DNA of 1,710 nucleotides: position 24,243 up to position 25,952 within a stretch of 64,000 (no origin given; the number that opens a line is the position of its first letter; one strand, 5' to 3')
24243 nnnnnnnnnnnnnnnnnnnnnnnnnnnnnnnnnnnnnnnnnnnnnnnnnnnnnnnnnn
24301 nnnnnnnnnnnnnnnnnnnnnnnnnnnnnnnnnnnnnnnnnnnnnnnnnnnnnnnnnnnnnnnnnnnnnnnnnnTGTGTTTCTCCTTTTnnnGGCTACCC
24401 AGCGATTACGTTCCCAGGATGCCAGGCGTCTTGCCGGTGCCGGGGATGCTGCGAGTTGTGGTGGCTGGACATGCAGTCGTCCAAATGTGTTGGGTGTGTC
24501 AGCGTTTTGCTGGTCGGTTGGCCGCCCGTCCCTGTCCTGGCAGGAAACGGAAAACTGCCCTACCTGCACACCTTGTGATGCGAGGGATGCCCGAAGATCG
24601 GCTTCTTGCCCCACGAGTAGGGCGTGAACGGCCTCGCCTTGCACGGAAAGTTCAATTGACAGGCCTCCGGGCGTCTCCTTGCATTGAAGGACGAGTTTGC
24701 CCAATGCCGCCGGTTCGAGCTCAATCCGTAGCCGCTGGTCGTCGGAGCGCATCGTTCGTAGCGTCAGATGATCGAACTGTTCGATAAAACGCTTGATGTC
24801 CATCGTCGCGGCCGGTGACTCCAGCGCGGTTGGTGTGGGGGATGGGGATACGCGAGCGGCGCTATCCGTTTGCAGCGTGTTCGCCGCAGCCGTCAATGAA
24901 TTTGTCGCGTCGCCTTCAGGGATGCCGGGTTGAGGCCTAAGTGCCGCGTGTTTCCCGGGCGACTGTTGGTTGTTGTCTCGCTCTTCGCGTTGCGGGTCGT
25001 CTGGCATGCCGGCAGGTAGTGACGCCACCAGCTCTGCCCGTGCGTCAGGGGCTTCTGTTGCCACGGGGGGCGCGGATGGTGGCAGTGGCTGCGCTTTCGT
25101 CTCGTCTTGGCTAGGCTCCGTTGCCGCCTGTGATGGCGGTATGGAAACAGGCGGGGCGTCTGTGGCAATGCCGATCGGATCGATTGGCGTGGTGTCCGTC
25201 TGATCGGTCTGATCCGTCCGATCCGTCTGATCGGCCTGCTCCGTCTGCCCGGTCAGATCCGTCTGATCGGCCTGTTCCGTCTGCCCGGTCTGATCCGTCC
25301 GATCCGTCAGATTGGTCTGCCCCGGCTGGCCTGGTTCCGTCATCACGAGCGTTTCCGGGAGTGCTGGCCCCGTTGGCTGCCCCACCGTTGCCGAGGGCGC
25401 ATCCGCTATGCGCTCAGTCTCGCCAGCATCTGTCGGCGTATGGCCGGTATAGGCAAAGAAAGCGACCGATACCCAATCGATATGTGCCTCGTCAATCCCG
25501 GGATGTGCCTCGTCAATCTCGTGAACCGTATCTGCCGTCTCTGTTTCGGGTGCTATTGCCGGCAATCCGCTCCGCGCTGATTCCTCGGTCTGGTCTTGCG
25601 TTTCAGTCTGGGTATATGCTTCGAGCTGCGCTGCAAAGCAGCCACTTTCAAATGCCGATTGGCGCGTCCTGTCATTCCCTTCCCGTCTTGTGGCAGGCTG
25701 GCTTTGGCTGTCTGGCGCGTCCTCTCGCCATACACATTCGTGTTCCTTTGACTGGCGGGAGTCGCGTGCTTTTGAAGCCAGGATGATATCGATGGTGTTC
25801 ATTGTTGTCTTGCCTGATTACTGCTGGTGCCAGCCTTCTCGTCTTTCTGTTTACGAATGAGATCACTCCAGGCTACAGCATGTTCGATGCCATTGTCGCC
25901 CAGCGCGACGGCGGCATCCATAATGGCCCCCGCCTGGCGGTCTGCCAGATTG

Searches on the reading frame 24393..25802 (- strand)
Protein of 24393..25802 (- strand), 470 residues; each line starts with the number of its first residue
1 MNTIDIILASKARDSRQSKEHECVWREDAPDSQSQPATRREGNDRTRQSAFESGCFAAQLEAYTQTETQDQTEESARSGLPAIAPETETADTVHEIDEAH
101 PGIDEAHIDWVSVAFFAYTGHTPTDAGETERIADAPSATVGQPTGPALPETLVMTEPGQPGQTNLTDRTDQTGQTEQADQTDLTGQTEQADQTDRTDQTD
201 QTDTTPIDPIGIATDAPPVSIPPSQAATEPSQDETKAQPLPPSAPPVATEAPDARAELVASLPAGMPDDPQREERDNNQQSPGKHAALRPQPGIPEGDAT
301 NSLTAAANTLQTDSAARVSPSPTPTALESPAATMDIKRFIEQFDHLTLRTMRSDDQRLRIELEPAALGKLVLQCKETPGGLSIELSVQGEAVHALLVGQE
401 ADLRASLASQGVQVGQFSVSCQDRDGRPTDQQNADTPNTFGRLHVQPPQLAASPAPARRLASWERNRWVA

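Call 37: search_protein_families(library=pfam, proteins=[window:24393-25802:-], max_evalue=0.0001)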
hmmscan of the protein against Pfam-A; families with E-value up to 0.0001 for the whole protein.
window:24393-25802:- (470 aa): 1 family
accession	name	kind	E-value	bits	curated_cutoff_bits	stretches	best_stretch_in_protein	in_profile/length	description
PF02120.21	Flg_hook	-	5.9e-12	45.7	29.8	1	354-425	11-82/85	Flagellar hook-length control protein FliK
